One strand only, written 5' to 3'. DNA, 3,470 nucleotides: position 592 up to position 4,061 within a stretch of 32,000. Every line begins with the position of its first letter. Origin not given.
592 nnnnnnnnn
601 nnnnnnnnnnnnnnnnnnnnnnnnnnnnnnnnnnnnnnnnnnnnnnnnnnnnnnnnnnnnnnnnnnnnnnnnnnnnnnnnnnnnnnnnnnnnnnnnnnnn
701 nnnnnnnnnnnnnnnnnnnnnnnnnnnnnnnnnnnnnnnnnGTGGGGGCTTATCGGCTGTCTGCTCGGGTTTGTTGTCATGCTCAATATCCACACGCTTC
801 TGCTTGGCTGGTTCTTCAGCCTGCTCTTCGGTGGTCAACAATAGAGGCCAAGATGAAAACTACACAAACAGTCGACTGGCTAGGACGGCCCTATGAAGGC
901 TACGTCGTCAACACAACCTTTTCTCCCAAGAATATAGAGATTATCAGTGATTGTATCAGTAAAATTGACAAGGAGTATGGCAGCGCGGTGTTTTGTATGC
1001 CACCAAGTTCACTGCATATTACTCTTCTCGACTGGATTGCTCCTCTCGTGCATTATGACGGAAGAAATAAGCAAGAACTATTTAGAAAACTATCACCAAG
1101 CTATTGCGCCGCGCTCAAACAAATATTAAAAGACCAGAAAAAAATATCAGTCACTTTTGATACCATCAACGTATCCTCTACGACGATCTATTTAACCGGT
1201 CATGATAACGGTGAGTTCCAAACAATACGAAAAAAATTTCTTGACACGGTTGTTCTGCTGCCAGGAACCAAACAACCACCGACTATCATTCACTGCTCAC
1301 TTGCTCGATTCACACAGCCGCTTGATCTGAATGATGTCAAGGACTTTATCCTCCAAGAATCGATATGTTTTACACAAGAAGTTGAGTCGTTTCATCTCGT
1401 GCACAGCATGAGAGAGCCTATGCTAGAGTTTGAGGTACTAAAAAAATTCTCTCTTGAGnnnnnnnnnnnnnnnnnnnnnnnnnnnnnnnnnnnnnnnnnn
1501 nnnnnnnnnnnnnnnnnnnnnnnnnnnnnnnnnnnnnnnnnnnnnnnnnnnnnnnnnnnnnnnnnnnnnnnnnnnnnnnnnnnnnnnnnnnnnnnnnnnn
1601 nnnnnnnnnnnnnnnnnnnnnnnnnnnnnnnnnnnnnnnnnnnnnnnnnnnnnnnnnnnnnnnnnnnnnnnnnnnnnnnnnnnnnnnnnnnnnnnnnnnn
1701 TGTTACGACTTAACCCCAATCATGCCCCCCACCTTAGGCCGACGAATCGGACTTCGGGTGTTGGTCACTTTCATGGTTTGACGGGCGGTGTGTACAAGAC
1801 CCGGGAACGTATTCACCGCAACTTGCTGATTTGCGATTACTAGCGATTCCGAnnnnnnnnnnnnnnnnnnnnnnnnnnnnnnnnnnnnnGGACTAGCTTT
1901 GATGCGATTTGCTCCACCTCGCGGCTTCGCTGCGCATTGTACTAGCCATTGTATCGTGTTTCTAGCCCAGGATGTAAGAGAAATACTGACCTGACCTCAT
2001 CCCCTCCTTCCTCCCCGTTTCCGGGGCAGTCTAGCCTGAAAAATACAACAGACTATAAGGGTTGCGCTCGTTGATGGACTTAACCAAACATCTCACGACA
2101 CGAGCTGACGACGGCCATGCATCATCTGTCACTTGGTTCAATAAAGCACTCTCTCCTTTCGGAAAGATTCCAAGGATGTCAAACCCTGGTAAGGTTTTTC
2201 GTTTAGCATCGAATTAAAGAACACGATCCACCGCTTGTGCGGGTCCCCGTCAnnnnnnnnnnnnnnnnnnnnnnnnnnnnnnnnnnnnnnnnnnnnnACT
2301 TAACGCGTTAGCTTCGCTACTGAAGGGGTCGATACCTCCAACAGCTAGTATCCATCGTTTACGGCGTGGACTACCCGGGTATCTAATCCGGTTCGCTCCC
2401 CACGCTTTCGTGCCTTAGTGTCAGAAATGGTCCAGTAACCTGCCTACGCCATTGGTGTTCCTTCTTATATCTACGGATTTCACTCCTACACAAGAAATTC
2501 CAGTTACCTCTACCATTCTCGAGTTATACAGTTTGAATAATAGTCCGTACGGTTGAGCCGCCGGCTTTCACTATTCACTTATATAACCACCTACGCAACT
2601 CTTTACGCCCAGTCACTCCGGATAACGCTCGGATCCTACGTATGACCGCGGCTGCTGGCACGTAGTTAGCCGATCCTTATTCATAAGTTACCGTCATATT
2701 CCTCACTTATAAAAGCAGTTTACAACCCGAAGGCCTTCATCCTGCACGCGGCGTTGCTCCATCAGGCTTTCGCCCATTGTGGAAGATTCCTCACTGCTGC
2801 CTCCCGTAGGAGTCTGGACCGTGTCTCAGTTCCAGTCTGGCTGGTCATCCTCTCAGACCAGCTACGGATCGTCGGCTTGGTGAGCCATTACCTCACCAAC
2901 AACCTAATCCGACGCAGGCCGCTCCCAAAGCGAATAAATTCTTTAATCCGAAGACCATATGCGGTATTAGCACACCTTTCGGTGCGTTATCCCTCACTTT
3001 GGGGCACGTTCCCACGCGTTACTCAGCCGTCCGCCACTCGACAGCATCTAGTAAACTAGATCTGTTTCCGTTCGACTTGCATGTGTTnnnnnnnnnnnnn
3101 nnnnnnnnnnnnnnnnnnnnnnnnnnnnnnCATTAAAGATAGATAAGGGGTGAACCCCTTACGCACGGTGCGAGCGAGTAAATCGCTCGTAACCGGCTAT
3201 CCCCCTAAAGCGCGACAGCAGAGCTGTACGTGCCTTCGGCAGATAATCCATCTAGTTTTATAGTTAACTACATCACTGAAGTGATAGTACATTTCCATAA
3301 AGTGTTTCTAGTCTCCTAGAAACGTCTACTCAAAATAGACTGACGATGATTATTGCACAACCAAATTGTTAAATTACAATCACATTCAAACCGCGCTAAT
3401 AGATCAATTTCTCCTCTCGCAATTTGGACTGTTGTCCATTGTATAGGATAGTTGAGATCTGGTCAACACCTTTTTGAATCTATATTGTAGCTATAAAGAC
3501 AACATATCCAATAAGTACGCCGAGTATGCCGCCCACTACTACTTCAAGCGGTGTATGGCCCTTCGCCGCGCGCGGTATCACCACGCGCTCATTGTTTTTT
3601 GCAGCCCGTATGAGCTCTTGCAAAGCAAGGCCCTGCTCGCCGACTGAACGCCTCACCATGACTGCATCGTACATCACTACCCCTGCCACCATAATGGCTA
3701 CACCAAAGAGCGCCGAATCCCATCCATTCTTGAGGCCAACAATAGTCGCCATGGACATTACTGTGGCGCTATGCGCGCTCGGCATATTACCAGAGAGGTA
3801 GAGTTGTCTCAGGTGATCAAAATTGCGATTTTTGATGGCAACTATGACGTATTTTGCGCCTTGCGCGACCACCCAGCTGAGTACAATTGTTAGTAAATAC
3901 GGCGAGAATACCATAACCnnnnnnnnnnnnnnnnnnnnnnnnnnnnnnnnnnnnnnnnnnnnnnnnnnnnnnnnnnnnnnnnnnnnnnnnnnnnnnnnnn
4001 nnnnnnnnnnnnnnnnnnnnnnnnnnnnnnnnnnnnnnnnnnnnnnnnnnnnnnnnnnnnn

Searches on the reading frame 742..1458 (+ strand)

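Call 82: search_protein_families(library=pfam, proteins=[window:742-1458:+], max_evalue=0.00001)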
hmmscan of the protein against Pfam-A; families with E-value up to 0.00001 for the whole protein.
window:742-1458:+ (239 aa): 1 family
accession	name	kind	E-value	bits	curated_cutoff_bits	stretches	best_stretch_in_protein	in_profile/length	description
PF13563.12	2_5_RNA_ligase2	-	2.6e-06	28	27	1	90-220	25-146/152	2'-5' RNA ligase superfamily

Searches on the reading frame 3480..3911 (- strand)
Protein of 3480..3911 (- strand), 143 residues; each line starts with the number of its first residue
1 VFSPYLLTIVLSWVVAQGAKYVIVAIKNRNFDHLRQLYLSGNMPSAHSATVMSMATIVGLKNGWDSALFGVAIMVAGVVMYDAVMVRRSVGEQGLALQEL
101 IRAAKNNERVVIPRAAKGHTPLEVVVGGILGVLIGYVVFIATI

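Call 82: search_protein_families(library=pfam, proteins=[window:3480-3911:-], max_evalue=0.00001)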
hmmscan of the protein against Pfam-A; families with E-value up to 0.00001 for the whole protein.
window:3480-3911:- (143 aa): 1 family
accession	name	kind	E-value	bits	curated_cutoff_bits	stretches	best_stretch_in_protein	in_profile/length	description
PF02681.20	DUF212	-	1.9e-36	125.5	26.5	1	5-134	5-126/126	Divergent PAP2 family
